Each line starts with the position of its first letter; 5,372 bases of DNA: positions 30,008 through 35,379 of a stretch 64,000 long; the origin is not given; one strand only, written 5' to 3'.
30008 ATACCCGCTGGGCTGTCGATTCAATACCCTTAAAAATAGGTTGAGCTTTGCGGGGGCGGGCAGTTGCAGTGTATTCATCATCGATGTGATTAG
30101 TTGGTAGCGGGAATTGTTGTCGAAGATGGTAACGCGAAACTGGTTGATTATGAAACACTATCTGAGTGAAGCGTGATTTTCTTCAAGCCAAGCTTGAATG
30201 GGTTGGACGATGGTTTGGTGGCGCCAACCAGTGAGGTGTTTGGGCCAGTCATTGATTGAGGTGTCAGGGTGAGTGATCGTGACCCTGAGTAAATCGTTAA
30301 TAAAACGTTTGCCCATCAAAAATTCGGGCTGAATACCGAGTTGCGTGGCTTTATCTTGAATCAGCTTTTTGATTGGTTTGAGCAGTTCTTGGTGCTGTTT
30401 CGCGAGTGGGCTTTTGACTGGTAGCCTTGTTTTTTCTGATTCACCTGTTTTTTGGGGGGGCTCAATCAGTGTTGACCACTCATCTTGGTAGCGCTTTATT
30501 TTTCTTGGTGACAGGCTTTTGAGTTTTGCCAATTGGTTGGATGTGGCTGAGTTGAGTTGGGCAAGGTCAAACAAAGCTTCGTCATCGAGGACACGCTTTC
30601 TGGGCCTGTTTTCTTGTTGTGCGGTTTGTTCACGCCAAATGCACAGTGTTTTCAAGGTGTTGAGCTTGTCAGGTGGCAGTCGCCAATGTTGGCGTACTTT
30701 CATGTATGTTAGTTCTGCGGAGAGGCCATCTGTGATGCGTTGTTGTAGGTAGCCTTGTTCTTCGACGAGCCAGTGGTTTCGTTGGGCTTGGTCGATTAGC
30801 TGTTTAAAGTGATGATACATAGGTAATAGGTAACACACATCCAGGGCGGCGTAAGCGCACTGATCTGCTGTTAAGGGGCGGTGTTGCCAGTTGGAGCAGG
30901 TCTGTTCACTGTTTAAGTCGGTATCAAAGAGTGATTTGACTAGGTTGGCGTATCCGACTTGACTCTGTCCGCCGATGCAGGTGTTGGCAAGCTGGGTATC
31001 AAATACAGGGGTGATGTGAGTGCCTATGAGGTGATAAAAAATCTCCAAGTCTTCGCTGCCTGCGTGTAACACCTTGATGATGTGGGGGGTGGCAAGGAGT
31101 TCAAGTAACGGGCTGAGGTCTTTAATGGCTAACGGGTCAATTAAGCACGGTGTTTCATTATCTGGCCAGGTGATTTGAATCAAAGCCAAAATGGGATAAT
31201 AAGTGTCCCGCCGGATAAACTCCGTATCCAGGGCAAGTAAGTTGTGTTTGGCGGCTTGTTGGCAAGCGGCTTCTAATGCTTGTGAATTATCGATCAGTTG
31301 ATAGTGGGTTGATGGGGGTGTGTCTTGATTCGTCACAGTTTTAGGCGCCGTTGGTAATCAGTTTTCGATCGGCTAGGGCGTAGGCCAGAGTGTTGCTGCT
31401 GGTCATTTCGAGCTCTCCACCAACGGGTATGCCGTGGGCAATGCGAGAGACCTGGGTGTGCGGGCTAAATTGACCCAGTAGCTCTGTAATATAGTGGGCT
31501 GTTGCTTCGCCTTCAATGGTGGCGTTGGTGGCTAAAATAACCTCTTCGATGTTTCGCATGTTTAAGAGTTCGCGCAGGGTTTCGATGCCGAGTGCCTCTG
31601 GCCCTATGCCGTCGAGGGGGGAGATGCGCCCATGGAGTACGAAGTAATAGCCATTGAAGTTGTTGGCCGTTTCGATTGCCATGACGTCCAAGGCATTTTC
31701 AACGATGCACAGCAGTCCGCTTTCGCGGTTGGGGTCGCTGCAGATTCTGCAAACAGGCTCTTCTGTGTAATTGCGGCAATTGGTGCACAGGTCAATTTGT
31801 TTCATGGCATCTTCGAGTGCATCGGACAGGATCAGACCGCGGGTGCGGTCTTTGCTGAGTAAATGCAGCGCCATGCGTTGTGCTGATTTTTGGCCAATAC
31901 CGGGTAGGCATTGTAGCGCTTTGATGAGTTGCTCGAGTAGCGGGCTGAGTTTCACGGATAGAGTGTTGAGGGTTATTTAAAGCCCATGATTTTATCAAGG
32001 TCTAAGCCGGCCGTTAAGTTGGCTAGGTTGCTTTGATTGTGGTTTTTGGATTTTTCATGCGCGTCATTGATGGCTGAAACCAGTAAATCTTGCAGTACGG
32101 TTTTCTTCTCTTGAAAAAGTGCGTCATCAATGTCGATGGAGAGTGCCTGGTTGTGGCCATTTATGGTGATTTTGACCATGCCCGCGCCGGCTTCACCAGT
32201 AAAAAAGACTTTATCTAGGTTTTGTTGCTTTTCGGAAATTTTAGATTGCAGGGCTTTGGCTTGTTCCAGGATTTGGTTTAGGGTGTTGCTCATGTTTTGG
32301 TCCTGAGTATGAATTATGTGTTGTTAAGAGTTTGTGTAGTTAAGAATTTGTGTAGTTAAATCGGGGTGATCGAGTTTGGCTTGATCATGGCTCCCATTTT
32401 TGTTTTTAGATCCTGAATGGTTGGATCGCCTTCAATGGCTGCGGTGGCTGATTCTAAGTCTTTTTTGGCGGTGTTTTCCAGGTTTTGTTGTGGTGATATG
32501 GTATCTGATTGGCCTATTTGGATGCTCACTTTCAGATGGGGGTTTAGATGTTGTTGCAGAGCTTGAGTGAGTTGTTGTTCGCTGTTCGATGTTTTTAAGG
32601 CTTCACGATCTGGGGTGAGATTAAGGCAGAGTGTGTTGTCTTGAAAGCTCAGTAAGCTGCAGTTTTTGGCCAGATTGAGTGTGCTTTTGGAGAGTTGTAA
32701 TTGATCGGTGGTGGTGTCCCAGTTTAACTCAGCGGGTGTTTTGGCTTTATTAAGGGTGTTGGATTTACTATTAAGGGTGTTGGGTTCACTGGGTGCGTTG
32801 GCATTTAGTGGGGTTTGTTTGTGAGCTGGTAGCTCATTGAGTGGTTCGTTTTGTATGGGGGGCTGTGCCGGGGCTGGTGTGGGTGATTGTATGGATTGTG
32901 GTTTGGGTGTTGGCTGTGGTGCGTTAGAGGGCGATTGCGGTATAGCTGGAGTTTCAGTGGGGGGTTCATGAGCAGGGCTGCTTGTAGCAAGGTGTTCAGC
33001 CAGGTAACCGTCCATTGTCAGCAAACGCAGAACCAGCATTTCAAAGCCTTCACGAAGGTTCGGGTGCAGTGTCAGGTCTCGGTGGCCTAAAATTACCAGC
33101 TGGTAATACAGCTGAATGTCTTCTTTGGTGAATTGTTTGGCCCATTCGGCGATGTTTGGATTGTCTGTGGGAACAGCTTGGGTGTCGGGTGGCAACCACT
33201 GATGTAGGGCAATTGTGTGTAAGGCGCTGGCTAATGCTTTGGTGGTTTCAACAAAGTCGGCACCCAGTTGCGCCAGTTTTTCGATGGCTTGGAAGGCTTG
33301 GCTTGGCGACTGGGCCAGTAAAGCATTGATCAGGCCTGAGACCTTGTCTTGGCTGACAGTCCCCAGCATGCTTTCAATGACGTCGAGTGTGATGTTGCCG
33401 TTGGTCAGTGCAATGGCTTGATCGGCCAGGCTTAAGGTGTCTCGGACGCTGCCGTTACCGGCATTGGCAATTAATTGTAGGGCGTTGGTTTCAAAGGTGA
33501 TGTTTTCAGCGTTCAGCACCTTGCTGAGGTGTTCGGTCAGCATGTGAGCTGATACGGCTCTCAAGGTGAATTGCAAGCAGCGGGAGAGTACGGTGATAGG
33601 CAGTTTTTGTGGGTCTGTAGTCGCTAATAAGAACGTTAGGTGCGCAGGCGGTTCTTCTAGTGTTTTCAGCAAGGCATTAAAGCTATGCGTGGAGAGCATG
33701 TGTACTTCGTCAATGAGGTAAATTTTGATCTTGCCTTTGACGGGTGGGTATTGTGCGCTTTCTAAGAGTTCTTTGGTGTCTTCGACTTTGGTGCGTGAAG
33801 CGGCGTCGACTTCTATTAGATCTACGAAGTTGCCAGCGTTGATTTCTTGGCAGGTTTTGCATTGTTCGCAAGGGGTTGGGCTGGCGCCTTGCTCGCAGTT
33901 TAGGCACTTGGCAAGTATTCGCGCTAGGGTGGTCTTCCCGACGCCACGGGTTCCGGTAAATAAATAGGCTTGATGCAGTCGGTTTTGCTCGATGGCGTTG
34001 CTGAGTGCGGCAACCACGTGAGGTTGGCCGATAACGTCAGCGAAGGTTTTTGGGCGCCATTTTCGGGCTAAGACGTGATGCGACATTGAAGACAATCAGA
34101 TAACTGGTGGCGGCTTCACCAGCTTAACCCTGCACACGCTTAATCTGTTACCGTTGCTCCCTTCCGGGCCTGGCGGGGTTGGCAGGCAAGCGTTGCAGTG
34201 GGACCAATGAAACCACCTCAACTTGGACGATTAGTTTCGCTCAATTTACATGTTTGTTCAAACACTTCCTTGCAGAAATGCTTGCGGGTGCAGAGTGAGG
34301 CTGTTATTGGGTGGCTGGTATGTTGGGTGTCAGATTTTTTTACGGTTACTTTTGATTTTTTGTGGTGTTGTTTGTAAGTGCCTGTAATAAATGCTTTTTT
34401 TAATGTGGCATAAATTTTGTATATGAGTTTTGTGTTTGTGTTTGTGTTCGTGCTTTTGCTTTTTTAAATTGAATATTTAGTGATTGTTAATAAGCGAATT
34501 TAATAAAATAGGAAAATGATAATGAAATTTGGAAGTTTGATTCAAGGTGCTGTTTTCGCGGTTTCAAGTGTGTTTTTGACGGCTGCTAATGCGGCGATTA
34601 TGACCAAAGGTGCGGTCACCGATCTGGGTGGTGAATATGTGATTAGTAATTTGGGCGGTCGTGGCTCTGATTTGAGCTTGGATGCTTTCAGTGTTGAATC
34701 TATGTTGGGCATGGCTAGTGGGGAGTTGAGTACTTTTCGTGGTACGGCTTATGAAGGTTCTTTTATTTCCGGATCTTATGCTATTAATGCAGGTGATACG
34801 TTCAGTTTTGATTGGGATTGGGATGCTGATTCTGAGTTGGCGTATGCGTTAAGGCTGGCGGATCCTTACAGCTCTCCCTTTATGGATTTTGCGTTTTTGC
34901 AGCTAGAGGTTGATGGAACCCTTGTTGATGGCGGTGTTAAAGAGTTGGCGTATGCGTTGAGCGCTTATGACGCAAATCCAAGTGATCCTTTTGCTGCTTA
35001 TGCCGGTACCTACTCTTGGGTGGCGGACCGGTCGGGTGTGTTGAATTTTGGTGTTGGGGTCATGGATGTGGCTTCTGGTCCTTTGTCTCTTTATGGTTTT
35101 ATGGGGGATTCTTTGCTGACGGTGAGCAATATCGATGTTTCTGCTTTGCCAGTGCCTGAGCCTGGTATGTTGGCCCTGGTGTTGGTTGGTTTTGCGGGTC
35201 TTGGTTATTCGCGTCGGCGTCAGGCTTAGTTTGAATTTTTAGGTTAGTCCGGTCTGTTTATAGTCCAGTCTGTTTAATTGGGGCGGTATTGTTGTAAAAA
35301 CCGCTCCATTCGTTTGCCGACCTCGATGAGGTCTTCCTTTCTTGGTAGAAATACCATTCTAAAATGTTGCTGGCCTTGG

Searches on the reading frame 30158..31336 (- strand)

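Call 68: search_protein_families(library=pfam, proteins=[window:30158-31336:-], max_evalue=0.00001)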
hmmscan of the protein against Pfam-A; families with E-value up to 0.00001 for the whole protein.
window:30158-31336:- (392 aa): 3 families
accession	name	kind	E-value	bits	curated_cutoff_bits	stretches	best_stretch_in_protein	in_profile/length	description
PF01612.26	DNA_pol_A_exo1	-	1.1e-41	143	23.6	1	12-181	1-172/173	3'-5' exonuclease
PF00570.28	HRDC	-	3.1e-16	59.5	23.8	1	226-288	3-65/68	HRDC domain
PF21293.2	RNAseD_HRDC_C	-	7.3e-08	32.6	25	1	316-376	4-62/66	Ribonuclease D, C-terminal HRDC domain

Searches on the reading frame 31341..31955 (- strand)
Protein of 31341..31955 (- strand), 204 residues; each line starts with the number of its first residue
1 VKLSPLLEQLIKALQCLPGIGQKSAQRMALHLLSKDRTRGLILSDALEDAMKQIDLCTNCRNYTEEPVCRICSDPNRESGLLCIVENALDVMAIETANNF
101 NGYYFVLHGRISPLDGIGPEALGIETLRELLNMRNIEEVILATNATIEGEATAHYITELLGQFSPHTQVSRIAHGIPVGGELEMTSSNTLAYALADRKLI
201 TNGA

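Call 64: search_protein_families(library=pfam, proteins=[window:31341-31955:-], max_evalue=0.001)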
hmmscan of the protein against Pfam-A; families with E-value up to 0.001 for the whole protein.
window:31341-31955:- (204 aa): 5 families
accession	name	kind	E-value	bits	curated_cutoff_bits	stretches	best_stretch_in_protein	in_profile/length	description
PF13662.12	Toprim_4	-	1.3e-23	83.5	25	1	81-173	2-85/85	Toprim domain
PF21176.3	RecR_HhH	-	2.1e-21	75.9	27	1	7-51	1-45/45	RecR, helix-hairpin-helix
PF01751.28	Toprim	-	4.3e-11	43.3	23.1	1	82-166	2-86/96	Toprim domain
PF02132.21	RecR_ZnF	-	6.1e-06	26.3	22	1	56-74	3-21/21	RecR, Cys4-zinc finger domain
PF21175.2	RecR_C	-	7.9e-05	22.5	22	1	175-198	1-24/24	RecR, C-terminal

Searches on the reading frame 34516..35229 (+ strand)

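Call 64: search_protein_families(library=pfam, proteins=[window:34516-35229:+], max_evalue=0.001)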
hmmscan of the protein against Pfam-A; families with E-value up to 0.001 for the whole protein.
window:34516-35229:+ (237 aa): 1 family
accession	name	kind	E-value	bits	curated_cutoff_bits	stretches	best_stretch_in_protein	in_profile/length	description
PF07589.16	PEP-CTERM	-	1.2e-05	25.7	20.7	1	212-235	1-23/24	PEP-CTERM motif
